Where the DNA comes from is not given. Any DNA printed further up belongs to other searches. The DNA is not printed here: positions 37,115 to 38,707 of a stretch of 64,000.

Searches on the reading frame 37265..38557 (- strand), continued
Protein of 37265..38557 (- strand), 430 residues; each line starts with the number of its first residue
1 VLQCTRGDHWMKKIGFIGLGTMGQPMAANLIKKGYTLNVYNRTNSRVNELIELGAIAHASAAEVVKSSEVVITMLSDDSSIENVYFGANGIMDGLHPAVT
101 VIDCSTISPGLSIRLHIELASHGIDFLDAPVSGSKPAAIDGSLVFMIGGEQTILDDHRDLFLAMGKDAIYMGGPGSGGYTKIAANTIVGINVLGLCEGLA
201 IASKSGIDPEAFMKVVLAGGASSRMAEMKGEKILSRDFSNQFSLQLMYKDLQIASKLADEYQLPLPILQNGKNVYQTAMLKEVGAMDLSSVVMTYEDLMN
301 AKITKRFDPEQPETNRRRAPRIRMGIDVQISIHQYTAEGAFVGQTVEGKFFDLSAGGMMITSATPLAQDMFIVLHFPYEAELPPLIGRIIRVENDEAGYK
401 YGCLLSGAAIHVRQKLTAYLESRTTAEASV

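Call 17: find_homologous_proteins(query=window:37265-38527:-, max_evalue=1e-10)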
Query window:37265-38527:- (420 aa): 7322 proteins with E <= 1e-10 among 8000 candidates; the best 120 are listed.
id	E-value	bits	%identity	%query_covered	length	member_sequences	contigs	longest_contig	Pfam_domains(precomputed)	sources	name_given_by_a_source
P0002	2.2e-272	921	100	100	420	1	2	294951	PF07238.20,PF03446.22,PF03807.24,PF14833.12,PF01488.27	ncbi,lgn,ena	-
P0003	2.0e-143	496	53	98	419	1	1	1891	PF07238.20,PF03446.22,PF03435.25,PF03807.24,PF14833.12,PF01488.27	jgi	jgi:3-hydroxyisobutyrate dehydrogenase-like beta-hydroxyacid dehydrogenase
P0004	1.4e-142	493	53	99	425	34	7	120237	PF07238.20,PF03446.22,PF02826.26,PF03807.24,PF14833.12,PF07991.19,PF01488.27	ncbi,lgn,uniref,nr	ncbi:NAD(P)-binding domain-containing protein [Paenibacillus ehimensis]|uniref:NAD(P)-binding domain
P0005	2.8e-142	492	54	98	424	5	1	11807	PF07238.20,PF03446.22,PF02826.26,PF03807.24,PF14833.12,PF01488.27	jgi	jgi:3-hydroxyisobutyrate dehydrogenase-like beta-hydroxyacid dehydrogenase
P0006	3.2e-142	492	53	98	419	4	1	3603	PF07238.20,PF03446.22,PF02826.26,PF03807.24,PF14833.12,PF01488.27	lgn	-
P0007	3.9e-141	489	53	98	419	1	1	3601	PF07238.20,PF03446.22,PF03807.24,PF14833.12,PF01488.27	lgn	-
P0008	6.1e-141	488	54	98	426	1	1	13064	PF07238.20,PF03446.22,PF03807.24,PF14833.12,PF01488.27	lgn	-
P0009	7.9e-141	488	53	98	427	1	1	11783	PF07238.20,PF03446.22,PF02826.26,PF03807.24,PF14833.12,PF01488.27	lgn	-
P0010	9.8e-141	487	54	98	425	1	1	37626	PF07238.20,PF03446.22,PF03807.24,PF14833.12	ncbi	-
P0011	1.0e-140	487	52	98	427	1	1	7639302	PF07238.20,PF03446.22,PF02826.26,PF03807.24,PF14833.12,PF01488.27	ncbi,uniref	ncbi:NAD(P)-binding domain-containing protein [Paenibacillus andongensis]|uniref:NAD(P)-binding doma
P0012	1.1e-140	487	53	98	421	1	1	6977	PF07238.20,PF03446.22,PF03807.24,PF14833.12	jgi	jgi:3-hydroxyisobutyrate dehydrogenase-like beta-hydroxyacid dehydrogenase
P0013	1.1e-140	487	53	98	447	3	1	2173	PF07238.20,PF03446.22,PF02826.26,PF03807.24,PF14833.12,PF01488.27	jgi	jgi:3-hydroxyisobutyrate dehydrogenase-like beta-hydroxyacid dehydrogenase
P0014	1.1e-140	487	53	99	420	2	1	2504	PF07238.20,PF03446.22,PF02826.26,PF03807.24,PF14833.12,PF01488.27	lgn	-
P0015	1.8e-140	486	52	98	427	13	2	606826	PF07238.20,PF03446.22,PF02826.26,PF03807.24,PF14833.12,PF01488.27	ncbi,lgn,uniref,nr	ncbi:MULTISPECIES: NAD(P)-binding domain-containing protein [unclassified Paenibacillus]|uniref:NAD(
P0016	3.0e-140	486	52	98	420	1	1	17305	PF07238.20,PF03446.22,PF03807.24,PF14833.12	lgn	-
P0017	3.0e-140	486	51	98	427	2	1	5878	PF07238.20,PF03446.22,PF03807.24,PF14833.12,PF01488.27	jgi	jgi:3-hydroxyisobutyrate dehydrogenase-like beta-hydroxyacid dehydrogenase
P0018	3.1e-140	486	53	98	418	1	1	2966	PF07238.20,PF03446.22,PF03807.24,PF14833.12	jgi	jgi:3-hydroxyisobutyrate dehydrogenase-like beta-hydroxyacid dehydrogenase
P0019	6.2e-140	485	52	98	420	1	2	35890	PF07238.20,PF03446.22,PF02826.26,PF03807.24,PF14833.12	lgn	-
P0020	7.0e-140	485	52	98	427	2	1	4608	PF07238.20,PF03446.22,PF02826.26,PF03807.24,PF14833.12,PF01488.27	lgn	-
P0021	9.5e-140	484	52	98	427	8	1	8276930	PF07238.20,PF03446.22,PF02826.26,PF03807.24,PF14833.12,PF01488.27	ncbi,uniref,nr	ncbi:NAD(P)-binding domain-containing protein [Paenibacillus sp. V4I7]|uniref:NAD(P)-binding domain-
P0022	1.2e-139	484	52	98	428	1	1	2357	PF07238.20,PF03446.22,PF03807.24,PF14833.12,PF01488.27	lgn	-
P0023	1.3e-139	484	52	100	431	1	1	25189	PF07238.20,PF03446.22,PF02826.26,PF03807.24,PF14833.12,PF07991.19,PF01488.27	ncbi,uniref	ncbi:NAD(P)-binding domain-containing protein [Paenibacillus hamazuiensis]|uniref:NAD(P)-binding dom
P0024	1.5e-139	483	52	99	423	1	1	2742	PF07238.20,PF03446.22,PF02826.26,PF03807.24,PF14833.12,PF01488.27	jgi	jgi:3-hydroxyisobutyrate dehydrogenase-like beta-hydroxyacid dehydrogenase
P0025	1.9e-139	483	53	98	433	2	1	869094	PF07238.20,PF03446.22,PF03807.24,PF14833.12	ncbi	ncbi:hypothetical protein GCM10020370_16420 [Paenibacillus hodogayensis]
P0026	2.7e-139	483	52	98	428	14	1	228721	PF07238.20,PF03446.22,PF02826.26,PF03807.24,PF14833.12,PF01488.27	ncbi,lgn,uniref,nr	ncbi:NAD(P)-binding domain-containing protein [Paenibacillus anseongense]|uniref:NAD(P)-binding doma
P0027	3.5e-139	482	52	98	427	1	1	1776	PF07238.20,PF03446.22,PF02826.26,PF03807.24,PF14833.12,PF01488.27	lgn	-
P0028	7.2e-139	481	53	99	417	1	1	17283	PF07238.20,PF03446.22,PF03807.24,PF14833.12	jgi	jgi:3-hydroxyisobutyrate dehydrogenase-like beta-hydroxyacid dehydrogenase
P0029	7.5e-139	481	52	98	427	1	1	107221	PF07238.20,PF03446.22,PF03807.24,PF14833.12,PF01488.27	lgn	-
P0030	7.8e-139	481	52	98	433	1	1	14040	PF07238.20,PF03446.22,PF03807.24,PF14833.12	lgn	-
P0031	8.4e-139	481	52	98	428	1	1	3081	PF07238.20,PF03446.22,PF03807.24,PF14833.12,PF01488.27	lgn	-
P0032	1.2e-138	480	52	98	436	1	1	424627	PF07238.20,PF03446.22,PF03807.24,PF14833.12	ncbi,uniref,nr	ncbi:NAD(P)-binding domain-containing protein [Paenibacillus flagellatus]|uniref:Tartronate semialde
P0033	1.4e-138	480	52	100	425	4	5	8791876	PF07238.20,PF03446.22,PF02826.26,PF03807.24,PF14833.12,PF01488.27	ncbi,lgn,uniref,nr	ncbi:NAD(P)-binding domain-containing protein [Paenibacillus mucilaginosus]|uniref:Tartronate semial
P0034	1.6e-138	480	52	98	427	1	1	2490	PF07238.20,PF03446.22,PF02826.26,PF03807.24,PF14833.12,PF01488.27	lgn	-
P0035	1.7e-138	480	53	98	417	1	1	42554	PF07238.20,PF03446.22,PF03807.24,PF14833.12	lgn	-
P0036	2.9e-138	479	51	98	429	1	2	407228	PF07238.20,PF03446.22,PF03807.24,PF14833.12,PF01488.27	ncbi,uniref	ncbi:NAD(P)-binding domain-containing protein [Paenibacillus sp. SI8]|uniref:NAD(P)-binding domain-c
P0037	3.6e-138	479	53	99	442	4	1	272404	PF07238.20,PF03446.22,PF02826.26,PF03807.24,PF14833.12,PF07991.19,PF01488.27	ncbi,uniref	ncbi:NAD(P)-binding domain-containing protein [Paenibacillus sp. UNCCL117]|uniref:NAD(P)-binding dom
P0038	3.6e-138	479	52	98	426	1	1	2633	PF07238.20,PF03446.22,PF03807.24,PF14833.12,PF01488.27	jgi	jgi:3-hydroxyisobutyrate dehydrogenase-like beta-hydroxyacid dehydrogenase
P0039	4.3e-138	479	52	98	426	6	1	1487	PF07238.20,PF03446.22,PF03807.24,PF14833.12,PF01488.27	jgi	jgi:3-hydroxyisobutyrate dehydrogenase-like beta-hydroxyacid dehydrogenase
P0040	4.8e-138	478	51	98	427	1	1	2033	PF07238.20,PF03446.22,PF02826.26,PF03435.25,PF03807.24,PF14833.12,PF01488.27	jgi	jgi:3-hydroxyisobutyrate dehydrogenase-like beta-hydroxyacid dehydrogenase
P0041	1.2e-137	477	51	98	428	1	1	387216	PF07238.20,PF03446.22,PF02826.26,PF03807.24,PF14833.12,PF01488.27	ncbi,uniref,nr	ncbi:NAD(P)-binding domain-containing protein [Paenibacillus planticolens]|uniref:NAD-binding protei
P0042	1.6e-137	477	51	98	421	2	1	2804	PF07238.20,PF03446.22,PF03807.24,PF14833.12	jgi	jgi:3-hydroxyisobutyrate dehydrogenase-like beta-hydroxyacid dehydrogenase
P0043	1.8e-137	477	50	99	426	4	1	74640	PF07238.20,PF03446.22,PF03807.24,PF14833.12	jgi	jgi:3-hydroxyisobutyrate dehydrogenase-like beta-hydroxyacid dehydrogenase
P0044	1.8e-137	477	53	99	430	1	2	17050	PF07238.20,PF03446.22,PF02826.26,PF03807.24,PF14833.12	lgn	-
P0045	1.8e-137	477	53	99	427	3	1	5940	PF07238.20,PF03446.22,PF03807.24,PF14833.12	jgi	jgi:3-hydroxyisobutyrate dehydrogenase-like beta-hydroxyacid dehydrogenase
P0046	1.9e-137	476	52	98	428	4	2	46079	PF07238.20,PF03446.22,PF02826.26,PF03807.24,PF14833.12,PF01488.27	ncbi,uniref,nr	ncbi:NAD(P)-binding domain-containing protein [Paenibacillus aceris]|uniref:3-hydroxyisobutyrate deh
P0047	2.5e-137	476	53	98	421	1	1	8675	PF07238.20,PF03446.22,PF03807.24,PF14833.12,PF01488.27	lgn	-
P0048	3.0e-137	476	53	98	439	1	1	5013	PF07238.20,PF03446.22,PF02826.26,PF03807.24,PF14833.12,PF01488.27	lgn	-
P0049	3.5e-137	476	52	98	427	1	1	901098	PF07238.20,PF03446.22,PF02826.26,PF03807.24,PF14833.12,PF01488.27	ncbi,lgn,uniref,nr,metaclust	ncbi:3-hydroxyisobutyrate dehydrogenase [Paenibacillus sp. yr247]|uniref:NAD(P)-binding domain-conta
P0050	3.9e-137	475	52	98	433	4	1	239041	PF07238.20,PF03446.22,PF03435.25,PF03807.24,PF14833.12,PF01488.27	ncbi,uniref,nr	ncbi:NAD(P)-binding domain-containing protein [Paenibacillus ginsengarvi]|uniref:Tartronate semialde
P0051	4.3e-137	475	51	98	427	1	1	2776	PF07238.20,PF03446.22,PF03807.24,PF14833.12,PF01488.27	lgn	-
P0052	4.7e-137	475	52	98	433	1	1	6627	PF07238.20,PF03446.22,PF03807.24,PF14833.12,PF01488.27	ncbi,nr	ncbi:MAG: tartronate semialdehyde reductase [Paenibacillus sp.]|nr:tartronate semialdehyde reductase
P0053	6.7e-137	475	52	98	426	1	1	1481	PF07238.20,PF03446.22,PF03807.24,PF14833.12,PF01488.27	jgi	jgi:3-hydroxyisobutyrate dehydrogenase-like beta-hydroxyacid dehydrogenase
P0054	7.1e-137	475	53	98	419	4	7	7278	PF07238.20,PF03446.22,PF03807.24,PF14833.12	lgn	-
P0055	7.2e-137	475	52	98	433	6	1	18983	PF07238.20,PF03446.22,PF03807.24,PF14833.12,PF01488.27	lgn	-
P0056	7.2e-137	475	50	98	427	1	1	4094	PF07238.20,PF03446.22,PF03807.24,PF14833.12,PF01488.27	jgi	jgi:3-hydroxyisobutyrate dehydrogenase-like beta-hydroxyacid dehydrogenase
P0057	9.0e-137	474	53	98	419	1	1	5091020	PF07238.20,PF03446.22,PF02826.26,PF03807.24,PF14833.12,PF07991.19,PF01488.27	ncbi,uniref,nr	ncbi:NAD(P)-binding domain-containing protein [Paenibacillus sp. YYML68]|uniref:NAD(P)-binding domai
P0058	1.3e-136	474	53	98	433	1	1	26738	PF07238.20,PF03446.22,PF03807.24,PF14833.12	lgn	-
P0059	1.4e-136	474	51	98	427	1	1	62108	PF07238.20,PF02558.23,PF03446.22,PF02826.26,PF03807.24,PF14833.12,PF01488.27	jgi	jgi:3-hydroxyisobutyrate dehydrogenase-like beta-hydroxyacid dehydrogenase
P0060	1.5e-136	474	51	98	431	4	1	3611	PF07238.20,PF03446.22,PF03807.24,PF14833.12,PF01488.27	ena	-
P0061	1.7e-136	473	52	99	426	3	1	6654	PF07238.20,PF03446.22,PF03807.24,PF14833.12,PF01488.27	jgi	-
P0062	1.7e-136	473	52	98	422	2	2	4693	PF07238.20,PF03446.22,PF03807.24,PF14833.12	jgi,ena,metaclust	metaclust:\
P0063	1.7e-136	473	51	100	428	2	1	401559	PF07238.20,PF03446.22,PF03807.24,PF14833.12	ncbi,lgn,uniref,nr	ncbi:NAD(P)-binding domain-containing protein [Paenibacillus contaminans]|uniref:Tartronate semialde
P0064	1.9e-136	473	50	99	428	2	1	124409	PF07238.20,PF03446.22,PF03807.24,PF14833.12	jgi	jgi:3-hydroxyisobutyrate dehydrogenase-like beta-hydroxyacid dehydrogenase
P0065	1.9e-136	473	53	99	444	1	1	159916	PF07238.20,PF03446.22,PF02826.26,PF03807.24,PF14833.12,PF01488.27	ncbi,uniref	ncbi:NAD(P)-binding domain-containing protein [Paenibacillus filicis]|uniref:NAD(P)-binding domain-c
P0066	2.1e-136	473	53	98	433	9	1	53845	PF07238.20,PF03446.22,PF03807.24,PF14833.12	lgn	-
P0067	2.1e-136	473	53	98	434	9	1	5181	PF07238.20,PF03446.22,PF03807.24,PF14833.12,PF01488.27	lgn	-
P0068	2.2e-136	473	51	98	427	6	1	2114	PF07238.20,PF03446.22,PF14833.12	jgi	jgi:3-hydroxyisobutyrate dehydrogenase-like beta-hydroxyacid dehydrogenase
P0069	2.6e-136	473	52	100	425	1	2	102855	PF07238.20,PF03446.22,PF02826.26,PF03807.24,PF14833.12,PF01488.27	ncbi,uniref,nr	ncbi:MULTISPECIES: NAD(P)-binding domain-containing protein [Paenibacillus]|uniref:NAD(P)-binding do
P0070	2.6e-136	473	50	98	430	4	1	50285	PF07238.20,PF03446.22,PF02826.26,PF03807.24,PF14833.12,PF01488.27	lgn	-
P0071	2.9e-136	473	54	98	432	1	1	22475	PF07238.20,PF03446.22,PF02826.26,PF03807.24,PF14833.12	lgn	-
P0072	4.7e-136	472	53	98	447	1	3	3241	PF07238.20,PF03446.22,PF03807.24,PF14833.12,PF01488.27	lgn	-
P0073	5.2e-136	472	50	98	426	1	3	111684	PF07238.20,PF03446.22,PF02826.26,PF03807.24,PF14833.12,PF01488.27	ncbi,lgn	-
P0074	5.4e-136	472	51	98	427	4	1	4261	PF07238.20,PF03446.22,PF03807.24,PF14833.12,PF01488.27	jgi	jgi:3-hydroxyisobutyrate dehydrogenase-like beta-hydroxyacid dehydrogenase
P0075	5.4e-136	472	51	98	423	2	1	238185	PF07238.20,PF03446.22,PF03807.24,PF14833.12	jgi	jgi:3-hydroxyisobutyrate dehydrogenase-like beta-hydroxyacid dehydrogenase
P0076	5.5e-136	472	50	98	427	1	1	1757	PF07238.20,PF03446.22,PF02826.26,PF03807.24,PF14833.12,PF01488.27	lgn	-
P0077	6.4e-136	471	51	98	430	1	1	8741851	PF07238.20,PF03446.22,PF03807.24,PF14833.12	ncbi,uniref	ncbi:NAD(P)-binding domain-containing protein [Paenibacillus sp. MBLB4367]|uniref:NAD(P)-binding dom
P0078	1.1e-135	471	51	99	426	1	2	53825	PF07238.20,PF03446.22,PF14833.12,PF01488.27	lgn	-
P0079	1.2e-135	471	51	98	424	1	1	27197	PF07238.20,PF03446.22,PF03807.24,PF14833.12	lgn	-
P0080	1.2e-135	471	52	98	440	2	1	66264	PF07238.20,PF03446.22,PF14833.12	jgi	jgi:3-hydroxyisobutyrate dehydrogenase-like beta-hydroxyacid dehydrogenase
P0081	1.2e-135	471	52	99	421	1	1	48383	PF07238.20,PF03446.22,PF03807.24,PF14833.12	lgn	-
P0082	1.4e-135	470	50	98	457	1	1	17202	PF07238.20,PF03446.22,PF02826.26,PF03807.24,PF14833.12,PF07991.19,PF01488.27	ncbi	-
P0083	1.5e-135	470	48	98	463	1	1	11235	PF07238.20,PF03446.22,PF03807.24,PF14833.12,PF01488.27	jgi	jgi:3-hydroxyisobutyrate dehydrogenase-like beta-hydroxyacid dehydrogenase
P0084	1.9e-135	470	51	99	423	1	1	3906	PF07238.20,PF03446.22,PF03807.24,PF14833.12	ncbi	-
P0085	2.1e-135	470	51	98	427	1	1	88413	PF07238.20,PF03446.22,PF03807.24,PF14833.12,PF01488.27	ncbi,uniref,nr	ncbi:NAD(P)-binding domain-containing protein [Paenibacillus sp. N3.4]|uniref:NAD(P)-binding domain-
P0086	2.2e-135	470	53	98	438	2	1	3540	PF07238.20,PF03446.22,PF02826.26,PF03807.24,PF14833.12,PF01488.27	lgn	-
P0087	2.4e-135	470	53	98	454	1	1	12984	PF07238.20,PF03446.22,PF02826.26,PF03807.24,PF14833.12,PF01488.27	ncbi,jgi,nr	ncbi:MAG: tartronate semialdehyde reductase [Paenibacillus sp.]|jgi:3-hydroxyisobutyrate dehydrogena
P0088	3.3e-135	469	52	98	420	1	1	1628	PF07238.20,PF03446.22,PF03807.24,PF14833.12,PF01488.27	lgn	-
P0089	3.4e-135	469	50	99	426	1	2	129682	PF07238.20,PF03446.22,PF14833.12,PF01488.27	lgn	-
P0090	3.7e-135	469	51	98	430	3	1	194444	PF07238.20,PF03446.22,PF03807.24,PF14833.12,PF01488.27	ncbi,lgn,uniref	ncbi:NAD(P)-binding domain-containing protein [Paenibacillus sp. GCM10027628]|uniref:NAD(P)-binding 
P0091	3.7e-135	469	51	98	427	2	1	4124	PF07238.20,PF03446.22,PF02826.26,PF03807.24,PF14833.12,PF01488.27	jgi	jgi:3-hydroxyisobutyrate dehydrogenase-like beta-hydroxyacid dehydrogenase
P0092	3.8e-135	469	51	99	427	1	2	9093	PF07238.20,PF03446.22,PF03807.24,PF14833.12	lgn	-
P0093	3.9e-135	469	51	98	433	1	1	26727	PF07238.20,PF03446.22,PF03807.24,PF14833.12,PF01488.27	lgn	-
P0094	4.2e-135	469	52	98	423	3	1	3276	PF07238.20,PF03446.22,PF02826.26,PF03807.24,PF14833.12,PF01488.27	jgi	jgi:3-hydroxyisobutyrate dehydrogenase-like beta-hydroxyacid dehydrogenase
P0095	5.5e-135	468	50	98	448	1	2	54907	PF07238.20,PF03446.22,PF03807.24,PF14833.12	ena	-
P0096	7.2e-135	468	49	100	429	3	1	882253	PF07238.20,PF03446.22,PF03807.24,PF14833.12,PF01488.27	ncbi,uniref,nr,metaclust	ncbi:tartronate semialdehyde reductase [Paenibacillus pectinilyticus]|uniref:Tartronate semialdehyde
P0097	8.4e-135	468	52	97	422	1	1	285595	PF07238.20,PF03446.22,PF03807.24,PF14833.12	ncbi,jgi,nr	ncbi:MAG: tartronate semialdehyde reductase [Paenibacillaceae bacterium]|jgi:3-hydroxyisobutyrate de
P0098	8.6e-135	468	53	98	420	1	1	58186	PF07238.20,PF03446.22,PF03807.24,PF14833.12,PF01488.27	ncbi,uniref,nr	ncbi:tartronate semialdehyde reductase [Gordoniibacillus kamchatkensis]|uniref:Tartronate semialdehy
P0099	9.3e-135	468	50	98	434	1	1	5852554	PF07238.20,PF03446.22,PF03807.24,PF14833.12,PF01488.27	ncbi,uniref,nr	ncbi:NAD(P)-binding domain-containing protein [Paenibacillus roseipurpureus]|uniref:NAD(P)-binding d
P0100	9.8e-135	468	51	98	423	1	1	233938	PF07238.20,PF03446.22,PF03807.24,PF14833.12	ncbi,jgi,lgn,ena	-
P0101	1.0e-134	468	53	98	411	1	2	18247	PF07238.20,PF03446.22,PF02826.26,PF03807.24,PF14833.12,PF07991.19,PF01488.27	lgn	-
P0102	1.0e-134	467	51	98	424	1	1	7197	PF07238.20,PF03446.22,PF03807.24,PF14833.12,PF01488.27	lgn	-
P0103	1.2e-134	467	51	97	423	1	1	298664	PF07238.20,PF03446.22,PF02826.26,PF03807.24,PF14833.12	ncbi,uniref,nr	ncbi:NAD(P)-binding domain-containing protein [Paenibacillus agricola]|uniref:NAD-binding protein n=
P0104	1.5e-134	467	52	99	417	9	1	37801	PF07238.20,PF03446.22,PF02826.26,PF03807.24,PF14833.12,PF01488.27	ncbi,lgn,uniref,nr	ncbi:NAD(P)-binding domain-containing protein [Paenibacillus sp. tmac-D7]|uniref:NAD(P)-binding doma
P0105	1.5e-134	467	51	98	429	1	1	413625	PF07238.20,PF03446.22,PF03807.24,PF14833.12,PF01488.27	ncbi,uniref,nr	ncbi:NAD-binding protein [Paenibacillus sp. SYP-B3998]|uniref:NAD-binding protein n=1 Tax=Paenibacil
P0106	1.9e-134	467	50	98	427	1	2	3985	PF07238.20,PF03446.22,PF03807.24,PF14833.12,PF01488.27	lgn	-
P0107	2.1e-134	467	52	98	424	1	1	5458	PF07238.20,PF03446.22,PF03807.24,PF14833.12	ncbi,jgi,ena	-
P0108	2.2e-134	466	51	100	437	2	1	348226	PF07238.20,PF03446.22,PF02826.26,PF03807.24,PF14833.12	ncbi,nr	nr:NAD(P)-binding domain-containing protein [Paenibacillus alkalitolerans]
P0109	2.7e-134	466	51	98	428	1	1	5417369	PF07238.20,PF03446.22,PF02826.26,PF03807.24,PF14833.12,PF01488.27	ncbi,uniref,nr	ncbi:NAD(P)-binding domain-containing protein [Paenibacillus sp. GP183]|uniref:NAD(P)-binding domain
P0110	3.5e-134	466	51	98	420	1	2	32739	PF07238.20,PF03446.22,PF03807.24,PF14833.12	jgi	jgi:3-hydroxyisobutyrate dehydrogenase-like beta-hydroxyacid dehydrogenase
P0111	3.7e-134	466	51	98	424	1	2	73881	PF07238.20,PF03446.22,PF02826.26,PF03807.24,PF14833.12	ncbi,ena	-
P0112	3.9e-134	466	50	98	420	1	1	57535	PF07238.20,PF03446.22,PF02826.26,PF03807.24,PF14833.12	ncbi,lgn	ncbi:MAG: NAD(P)-binding domain-containing protein [Paenibacillaceae bacterium]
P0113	8.0e-134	465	50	98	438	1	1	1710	PF07238.20,PF03446.22,PF03807.24,PF14833.12,PF01488.27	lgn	-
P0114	1.4e-133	464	51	98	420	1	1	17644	PF07238.20,PF03446.22,PF03807.24,PF14833.12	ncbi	ncbi:MAG: NAD(P)-binding domain-containing protein [Paenibacillaceae bacterium]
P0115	1.8e-133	463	52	98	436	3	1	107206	PF07238.20,PF03446.22,PF02826.26,PF03807.24,PF14833.12,PF01488.27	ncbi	-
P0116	1.9e-133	463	49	98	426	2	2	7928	PF07238.20,PF03446.22,PF02826.26,PF03807.24,PF14833.12,PF01488.27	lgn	-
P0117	2.4e-133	463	51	98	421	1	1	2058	PF07238.20,PF03446.22,PF03807.24,PF14833.12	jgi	jgi:3-hydroxyisobutyrate dehydrogenase-like beta-hydroxyacid dehydrogenase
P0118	2.6e-133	463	50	98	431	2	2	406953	PF07238.20,PF03446.22,PF03807.24,PF14833.12,PF01488.27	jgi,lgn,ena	-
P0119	2.6e-133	463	51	98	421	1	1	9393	PF07238.20,PF02558.23,PF03446.22,PF03807.24,PF14833.12,PF01488.27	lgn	-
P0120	3.1e-133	463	50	98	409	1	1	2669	PF07238.20,PF03446.22,PF02826.26,PF03807.24,PF14833.12,PF01488.27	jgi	jgi:3-hydroxyisobutyrate dehydrogenase-like beta-hydroxyacid dehydrogenase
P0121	3.4e-133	462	51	98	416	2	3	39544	PF07238.20,PF03446.22,PF02826.26,PF03807.24,PF14833.12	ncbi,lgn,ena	-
